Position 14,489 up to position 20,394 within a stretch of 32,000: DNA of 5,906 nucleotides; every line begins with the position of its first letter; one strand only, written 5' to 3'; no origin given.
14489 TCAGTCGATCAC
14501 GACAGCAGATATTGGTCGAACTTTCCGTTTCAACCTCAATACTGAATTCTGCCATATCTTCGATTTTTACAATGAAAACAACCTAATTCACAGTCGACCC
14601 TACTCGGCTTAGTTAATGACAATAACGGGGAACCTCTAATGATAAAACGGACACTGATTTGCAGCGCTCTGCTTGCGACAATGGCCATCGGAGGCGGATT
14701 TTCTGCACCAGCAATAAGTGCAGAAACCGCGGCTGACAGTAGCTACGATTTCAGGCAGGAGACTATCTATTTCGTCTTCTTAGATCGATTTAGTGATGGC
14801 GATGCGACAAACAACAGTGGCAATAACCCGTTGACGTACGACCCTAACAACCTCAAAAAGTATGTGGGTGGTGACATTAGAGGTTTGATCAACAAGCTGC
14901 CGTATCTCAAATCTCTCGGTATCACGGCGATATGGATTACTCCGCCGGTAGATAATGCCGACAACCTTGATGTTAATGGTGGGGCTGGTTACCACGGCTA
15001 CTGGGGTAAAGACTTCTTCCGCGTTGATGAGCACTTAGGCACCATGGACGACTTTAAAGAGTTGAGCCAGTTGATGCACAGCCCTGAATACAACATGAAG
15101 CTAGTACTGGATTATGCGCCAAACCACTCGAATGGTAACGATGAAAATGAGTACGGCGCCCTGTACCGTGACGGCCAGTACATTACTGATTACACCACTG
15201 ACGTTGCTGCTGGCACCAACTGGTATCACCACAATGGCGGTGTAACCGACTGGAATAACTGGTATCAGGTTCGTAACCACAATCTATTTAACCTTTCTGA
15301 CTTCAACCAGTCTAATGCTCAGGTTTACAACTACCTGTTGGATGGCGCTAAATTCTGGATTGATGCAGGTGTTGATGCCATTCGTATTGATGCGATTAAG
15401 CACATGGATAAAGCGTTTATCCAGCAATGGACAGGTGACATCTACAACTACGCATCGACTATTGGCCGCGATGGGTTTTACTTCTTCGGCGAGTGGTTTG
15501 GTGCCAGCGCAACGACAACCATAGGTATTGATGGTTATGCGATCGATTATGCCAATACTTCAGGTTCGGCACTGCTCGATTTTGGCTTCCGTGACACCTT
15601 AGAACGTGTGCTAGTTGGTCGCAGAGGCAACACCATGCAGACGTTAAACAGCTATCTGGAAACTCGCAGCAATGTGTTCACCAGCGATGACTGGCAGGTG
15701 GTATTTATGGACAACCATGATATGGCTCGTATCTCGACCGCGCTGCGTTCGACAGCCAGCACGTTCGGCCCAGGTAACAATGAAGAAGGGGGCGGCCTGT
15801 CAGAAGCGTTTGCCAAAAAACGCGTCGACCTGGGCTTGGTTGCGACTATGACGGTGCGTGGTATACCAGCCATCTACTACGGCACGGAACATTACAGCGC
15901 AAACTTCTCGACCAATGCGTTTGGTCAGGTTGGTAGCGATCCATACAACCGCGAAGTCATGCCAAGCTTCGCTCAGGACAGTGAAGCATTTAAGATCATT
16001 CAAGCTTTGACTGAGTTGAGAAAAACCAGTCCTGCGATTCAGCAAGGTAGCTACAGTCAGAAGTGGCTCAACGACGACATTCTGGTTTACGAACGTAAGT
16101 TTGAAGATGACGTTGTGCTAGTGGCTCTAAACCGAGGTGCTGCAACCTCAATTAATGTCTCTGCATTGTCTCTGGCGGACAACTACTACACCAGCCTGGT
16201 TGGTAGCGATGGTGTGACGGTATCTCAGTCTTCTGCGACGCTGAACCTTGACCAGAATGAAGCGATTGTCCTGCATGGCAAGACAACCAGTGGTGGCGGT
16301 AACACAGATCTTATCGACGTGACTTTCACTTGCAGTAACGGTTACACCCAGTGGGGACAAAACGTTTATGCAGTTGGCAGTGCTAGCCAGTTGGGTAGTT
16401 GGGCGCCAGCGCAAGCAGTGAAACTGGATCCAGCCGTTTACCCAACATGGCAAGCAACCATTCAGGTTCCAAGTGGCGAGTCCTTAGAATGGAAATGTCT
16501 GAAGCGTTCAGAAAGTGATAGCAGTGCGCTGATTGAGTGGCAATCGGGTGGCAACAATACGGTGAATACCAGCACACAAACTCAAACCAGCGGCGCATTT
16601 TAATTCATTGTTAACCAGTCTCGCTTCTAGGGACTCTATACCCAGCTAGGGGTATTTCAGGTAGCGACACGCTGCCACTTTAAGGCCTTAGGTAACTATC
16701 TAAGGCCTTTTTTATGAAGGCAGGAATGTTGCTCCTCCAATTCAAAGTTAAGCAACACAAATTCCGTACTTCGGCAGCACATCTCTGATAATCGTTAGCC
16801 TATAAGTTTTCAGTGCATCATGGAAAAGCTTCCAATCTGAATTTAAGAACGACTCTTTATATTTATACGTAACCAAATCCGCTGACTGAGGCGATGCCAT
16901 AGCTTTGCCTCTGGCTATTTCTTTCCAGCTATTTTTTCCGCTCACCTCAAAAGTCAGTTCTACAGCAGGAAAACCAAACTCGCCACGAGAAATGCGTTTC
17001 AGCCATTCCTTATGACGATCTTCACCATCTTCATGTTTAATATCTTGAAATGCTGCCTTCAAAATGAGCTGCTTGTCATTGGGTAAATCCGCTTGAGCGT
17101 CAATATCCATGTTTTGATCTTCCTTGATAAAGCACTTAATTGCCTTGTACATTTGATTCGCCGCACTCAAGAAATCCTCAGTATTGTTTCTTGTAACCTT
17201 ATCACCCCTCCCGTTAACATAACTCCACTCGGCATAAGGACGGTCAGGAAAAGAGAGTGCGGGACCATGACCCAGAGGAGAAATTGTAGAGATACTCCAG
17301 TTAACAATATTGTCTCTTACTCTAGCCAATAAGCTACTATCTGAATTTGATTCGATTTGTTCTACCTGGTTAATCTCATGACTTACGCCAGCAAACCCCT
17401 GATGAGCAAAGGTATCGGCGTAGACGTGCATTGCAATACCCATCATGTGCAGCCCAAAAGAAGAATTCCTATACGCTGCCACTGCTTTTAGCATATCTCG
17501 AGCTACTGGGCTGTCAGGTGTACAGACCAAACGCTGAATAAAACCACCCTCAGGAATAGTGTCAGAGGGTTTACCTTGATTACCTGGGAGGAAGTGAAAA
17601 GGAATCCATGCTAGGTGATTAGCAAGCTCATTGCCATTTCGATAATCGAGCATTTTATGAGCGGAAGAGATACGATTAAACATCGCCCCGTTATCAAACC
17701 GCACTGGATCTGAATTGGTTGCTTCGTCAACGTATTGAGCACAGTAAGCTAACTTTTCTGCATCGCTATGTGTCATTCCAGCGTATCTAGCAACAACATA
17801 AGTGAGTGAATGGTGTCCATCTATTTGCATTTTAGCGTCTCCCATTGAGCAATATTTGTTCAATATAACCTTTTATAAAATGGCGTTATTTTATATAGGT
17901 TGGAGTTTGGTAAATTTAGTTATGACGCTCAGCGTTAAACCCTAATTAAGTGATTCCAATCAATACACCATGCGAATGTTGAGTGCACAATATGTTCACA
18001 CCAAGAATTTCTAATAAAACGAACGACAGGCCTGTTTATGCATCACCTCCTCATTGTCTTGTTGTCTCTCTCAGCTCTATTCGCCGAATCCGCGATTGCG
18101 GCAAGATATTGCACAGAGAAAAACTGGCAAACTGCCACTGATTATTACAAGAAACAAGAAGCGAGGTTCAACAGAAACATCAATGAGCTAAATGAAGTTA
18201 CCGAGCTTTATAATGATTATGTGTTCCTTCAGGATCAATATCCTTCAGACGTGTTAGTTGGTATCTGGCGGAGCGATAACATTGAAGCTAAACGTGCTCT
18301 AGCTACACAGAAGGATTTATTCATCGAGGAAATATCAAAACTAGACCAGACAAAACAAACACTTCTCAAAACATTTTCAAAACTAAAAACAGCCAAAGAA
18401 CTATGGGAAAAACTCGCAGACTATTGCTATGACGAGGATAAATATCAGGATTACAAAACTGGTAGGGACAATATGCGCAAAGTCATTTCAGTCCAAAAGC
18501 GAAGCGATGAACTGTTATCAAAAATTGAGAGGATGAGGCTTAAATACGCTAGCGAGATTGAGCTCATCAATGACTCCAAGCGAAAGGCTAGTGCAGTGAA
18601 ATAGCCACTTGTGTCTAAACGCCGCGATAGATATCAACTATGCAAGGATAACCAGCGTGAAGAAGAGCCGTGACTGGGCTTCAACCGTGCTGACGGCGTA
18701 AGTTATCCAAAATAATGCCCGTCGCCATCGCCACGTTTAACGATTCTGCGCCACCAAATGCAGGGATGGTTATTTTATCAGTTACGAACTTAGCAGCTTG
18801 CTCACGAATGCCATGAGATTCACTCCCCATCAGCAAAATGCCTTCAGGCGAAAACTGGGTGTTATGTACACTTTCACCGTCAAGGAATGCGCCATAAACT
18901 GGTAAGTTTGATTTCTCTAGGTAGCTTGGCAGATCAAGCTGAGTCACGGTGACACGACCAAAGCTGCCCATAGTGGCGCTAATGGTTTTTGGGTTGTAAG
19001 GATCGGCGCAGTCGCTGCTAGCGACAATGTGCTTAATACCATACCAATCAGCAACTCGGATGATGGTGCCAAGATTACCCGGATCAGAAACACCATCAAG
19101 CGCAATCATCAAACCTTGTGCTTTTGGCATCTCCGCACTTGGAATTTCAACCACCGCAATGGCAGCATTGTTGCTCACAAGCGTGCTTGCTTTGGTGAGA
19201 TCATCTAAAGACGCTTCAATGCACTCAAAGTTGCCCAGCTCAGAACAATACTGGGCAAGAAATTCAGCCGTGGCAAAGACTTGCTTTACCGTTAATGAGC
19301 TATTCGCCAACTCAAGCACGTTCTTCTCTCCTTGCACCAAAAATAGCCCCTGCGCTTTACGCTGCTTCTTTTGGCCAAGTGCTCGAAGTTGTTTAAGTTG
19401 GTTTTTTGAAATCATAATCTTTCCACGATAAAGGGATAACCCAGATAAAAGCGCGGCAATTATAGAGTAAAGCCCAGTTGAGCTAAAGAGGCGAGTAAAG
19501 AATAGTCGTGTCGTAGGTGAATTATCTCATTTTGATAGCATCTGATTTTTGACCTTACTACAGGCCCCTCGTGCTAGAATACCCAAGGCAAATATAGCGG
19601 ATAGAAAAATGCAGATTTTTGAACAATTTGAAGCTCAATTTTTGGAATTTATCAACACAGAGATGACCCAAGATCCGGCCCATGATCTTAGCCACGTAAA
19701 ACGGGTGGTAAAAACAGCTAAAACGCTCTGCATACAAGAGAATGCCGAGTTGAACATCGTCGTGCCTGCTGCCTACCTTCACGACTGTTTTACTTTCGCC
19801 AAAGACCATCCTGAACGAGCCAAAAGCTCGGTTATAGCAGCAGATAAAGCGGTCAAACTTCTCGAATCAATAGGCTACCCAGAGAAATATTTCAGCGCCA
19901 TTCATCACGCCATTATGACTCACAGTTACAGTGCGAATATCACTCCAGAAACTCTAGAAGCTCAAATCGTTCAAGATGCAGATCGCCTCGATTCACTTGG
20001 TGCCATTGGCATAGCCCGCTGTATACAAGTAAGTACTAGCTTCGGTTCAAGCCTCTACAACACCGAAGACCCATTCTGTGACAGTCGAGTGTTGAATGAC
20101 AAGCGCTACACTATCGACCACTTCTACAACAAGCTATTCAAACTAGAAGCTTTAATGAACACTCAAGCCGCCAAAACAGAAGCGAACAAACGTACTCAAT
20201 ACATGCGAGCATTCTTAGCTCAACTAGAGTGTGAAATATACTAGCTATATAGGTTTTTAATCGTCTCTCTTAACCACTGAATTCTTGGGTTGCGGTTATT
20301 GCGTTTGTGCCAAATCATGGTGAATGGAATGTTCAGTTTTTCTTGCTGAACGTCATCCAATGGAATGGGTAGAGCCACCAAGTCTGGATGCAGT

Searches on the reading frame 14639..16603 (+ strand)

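Call 78: search_protein_families(library=pfam, proteins=[window:14639-16603:+], max_evalue=0.00001)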
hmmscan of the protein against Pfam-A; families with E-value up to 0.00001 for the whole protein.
window:14639-16603:+ (654 aa): 2 families
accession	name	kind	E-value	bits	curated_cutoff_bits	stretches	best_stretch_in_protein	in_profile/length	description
PF00128.31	Alpha-amylase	-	2.3e-46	159.4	22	1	45-424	1-360/446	Alpha amylase, catalytic domain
PF00686.25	CBM_20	-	1.5e-23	82.9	23.3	1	559-650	2-93/97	Starch binding domain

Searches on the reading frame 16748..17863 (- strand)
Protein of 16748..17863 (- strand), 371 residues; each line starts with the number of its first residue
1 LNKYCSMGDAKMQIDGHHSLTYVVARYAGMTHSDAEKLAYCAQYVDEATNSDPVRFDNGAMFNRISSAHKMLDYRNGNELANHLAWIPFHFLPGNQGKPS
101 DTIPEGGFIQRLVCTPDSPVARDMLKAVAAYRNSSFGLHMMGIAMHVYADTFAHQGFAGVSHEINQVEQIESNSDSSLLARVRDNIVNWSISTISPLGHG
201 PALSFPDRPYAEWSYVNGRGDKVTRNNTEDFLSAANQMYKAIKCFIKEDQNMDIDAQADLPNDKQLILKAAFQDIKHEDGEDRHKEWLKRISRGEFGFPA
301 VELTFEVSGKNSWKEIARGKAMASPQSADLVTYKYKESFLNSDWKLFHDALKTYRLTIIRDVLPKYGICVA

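Call 78: search_protein_families(library=pfam, proteins=[window:16748-17863:-], max_evalue=0.00001)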
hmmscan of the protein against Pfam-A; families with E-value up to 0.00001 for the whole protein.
window:16748-17863:- (371 aa): 1 family
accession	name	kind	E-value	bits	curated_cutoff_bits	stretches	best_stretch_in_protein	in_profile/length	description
PF20551.3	DUF6765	-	7.9e-100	335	26.6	1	12-361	1-324/325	Family of unknown function (DUF6765)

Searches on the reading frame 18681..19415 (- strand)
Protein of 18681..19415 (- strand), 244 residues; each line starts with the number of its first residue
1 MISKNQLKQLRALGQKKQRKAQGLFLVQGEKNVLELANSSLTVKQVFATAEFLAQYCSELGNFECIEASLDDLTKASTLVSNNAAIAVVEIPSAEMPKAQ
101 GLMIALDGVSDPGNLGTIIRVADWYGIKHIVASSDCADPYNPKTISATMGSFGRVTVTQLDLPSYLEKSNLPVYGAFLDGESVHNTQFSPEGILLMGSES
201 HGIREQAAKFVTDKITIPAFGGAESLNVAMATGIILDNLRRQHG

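Call 78: search_protein_families(library=pfam, proteins=[window:18681-19415:-], max_evalue=0.00001)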
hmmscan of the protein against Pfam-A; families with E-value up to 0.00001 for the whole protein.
window:18681-19415:- (244 aa): 2 families
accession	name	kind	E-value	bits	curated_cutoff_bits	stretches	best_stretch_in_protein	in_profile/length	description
PF00588.24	SpoU_methylase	-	8.8e-32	110.6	29.7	1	102-236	2-141/142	SpoU rRNA Methylase family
PF22435.1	MRM3-like_sub_bind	-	1.6e-11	44.9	27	1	4-80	1-77/84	MRM3-like substrate binding domain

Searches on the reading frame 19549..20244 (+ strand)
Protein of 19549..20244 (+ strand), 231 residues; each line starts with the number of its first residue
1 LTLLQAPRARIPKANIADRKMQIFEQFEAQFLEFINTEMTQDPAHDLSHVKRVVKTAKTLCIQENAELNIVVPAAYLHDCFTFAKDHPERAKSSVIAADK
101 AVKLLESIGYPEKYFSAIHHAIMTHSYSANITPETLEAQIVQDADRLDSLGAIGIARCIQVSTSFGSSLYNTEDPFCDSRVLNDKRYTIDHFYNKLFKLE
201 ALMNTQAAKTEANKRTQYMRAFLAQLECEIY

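Call 78: search_protein_families(library=pfam, proteins=[window:19549-20244:+], max_evalue=0.00001)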
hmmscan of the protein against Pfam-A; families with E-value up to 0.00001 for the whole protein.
window:19549-20244:+ (231 aa): 1 family
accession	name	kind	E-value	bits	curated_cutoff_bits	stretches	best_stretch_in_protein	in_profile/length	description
PF01966.28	HD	-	7.8e-12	45.9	22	1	47-149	2-115/116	HD domain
